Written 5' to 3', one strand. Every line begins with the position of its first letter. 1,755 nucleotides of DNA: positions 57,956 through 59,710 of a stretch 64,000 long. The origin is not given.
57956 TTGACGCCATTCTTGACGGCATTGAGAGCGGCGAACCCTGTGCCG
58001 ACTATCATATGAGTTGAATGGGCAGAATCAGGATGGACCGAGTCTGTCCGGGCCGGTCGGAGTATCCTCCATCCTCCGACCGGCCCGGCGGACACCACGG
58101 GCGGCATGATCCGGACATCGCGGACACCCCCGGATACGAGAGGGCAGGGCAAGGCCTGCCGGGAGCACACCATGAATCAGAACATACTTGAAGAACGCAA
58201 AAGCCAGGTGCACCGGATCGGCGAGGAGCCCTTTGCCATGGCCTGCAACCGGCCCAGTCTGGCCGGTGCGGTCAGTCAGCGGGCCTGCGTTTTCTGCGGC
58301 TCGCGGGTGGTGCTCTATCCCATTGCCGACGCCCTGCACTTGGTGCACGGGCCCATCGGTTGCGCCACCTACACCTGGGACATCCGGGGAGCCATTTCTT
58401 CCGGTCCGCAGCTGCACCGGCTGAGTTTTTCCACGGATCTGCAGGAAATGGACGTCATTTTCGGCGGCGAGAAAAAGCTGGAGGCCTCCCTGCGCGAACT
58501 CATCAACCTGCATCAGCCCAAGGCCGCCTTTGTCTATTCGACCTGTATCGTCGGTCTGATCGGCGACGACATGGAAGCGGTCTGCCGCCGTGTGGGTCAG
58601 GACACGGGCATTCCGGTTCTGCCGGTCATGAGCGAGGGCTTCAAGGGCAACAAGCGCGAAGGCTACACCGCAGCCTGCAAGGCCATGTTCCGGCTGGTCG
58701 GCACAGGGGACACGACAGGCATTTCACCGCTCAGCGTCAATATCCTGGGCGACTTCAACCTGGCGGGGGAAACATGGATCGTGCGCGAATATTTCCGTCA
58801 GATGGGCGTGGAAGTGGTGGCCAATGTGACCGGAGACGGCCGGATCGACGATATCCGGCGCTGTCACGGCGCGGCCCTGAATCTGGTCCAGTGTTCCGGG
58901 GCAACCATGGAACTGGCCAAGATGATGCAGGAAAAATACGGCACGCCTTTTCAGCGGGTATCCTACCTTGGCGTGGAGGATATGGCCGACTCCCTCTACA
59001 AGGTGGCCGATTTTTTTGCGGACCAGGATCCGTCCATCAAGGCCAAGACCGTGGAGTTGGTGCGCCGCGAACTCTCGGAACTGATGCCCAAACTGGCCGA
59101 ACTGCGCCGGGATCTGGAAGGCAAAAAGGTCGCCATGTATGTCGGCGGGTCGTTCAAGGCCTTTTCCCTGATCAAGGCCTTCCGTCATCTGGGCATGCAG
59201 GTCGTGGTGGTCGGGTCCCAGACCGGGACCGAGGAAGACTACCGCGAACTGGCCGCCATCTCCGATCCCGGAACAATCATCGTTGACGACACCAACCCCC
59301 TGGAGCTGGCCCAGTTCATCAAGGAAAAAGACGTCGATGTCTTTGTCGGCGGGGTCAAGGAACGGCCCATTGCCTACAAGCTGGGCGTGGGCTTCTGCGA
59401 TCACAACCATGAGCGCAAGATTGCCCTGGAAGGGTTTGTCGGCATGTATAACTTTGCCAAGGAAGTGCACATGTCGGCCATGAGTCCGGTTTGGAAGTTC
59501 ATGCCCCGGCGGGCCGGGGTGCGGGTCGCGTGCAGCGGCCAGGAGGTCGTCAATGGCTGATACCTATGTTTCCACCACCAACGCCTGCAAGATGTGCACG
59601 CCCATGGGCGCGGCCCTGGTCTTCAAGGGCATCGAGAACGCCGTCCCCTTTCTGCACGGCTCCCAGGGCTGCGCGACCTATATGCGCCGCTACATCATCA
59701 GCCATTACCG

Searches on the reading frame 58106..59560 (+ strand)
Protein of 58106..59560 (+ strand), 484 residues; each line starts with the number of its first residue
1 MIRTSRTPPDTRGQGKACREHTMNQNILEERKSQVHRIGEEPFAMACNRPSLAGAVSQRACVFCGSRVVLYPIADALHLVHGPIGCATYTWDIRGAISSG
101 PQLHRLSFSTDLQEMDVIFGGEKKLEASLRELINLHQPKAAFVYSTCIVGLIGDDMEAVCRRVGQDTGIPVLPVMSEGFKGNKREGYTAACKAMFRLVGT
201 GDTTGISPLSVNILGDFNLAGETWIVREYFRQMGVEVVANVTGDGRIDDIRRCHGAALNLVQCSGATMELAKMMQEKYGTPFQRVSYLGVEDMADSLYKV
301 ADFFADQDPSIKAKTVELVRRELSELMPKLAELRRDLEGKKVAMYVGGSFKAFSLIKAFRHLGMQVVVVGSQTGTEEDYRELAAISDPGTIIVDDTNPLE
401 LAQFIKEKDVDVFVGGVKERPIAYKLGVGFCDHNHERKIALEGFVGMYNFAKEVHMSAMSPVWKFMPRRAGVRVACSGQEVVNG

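Call 77: search_protein_families(library=pfam, proteins=[window:58106-59560:+], max_evalue=0.0001)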
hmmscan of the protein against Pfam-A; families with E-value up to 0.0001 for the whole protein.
window:58106-59560:+ (484 aa): 1 family
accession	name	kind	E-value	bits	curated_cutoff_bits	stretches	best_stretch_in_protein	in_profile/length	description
PF00148.24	Oxidored_nitro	-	1.3e-97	327.6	28.6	1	61-455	1-395/399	Nitrogenase component 1 type Oxidoreductase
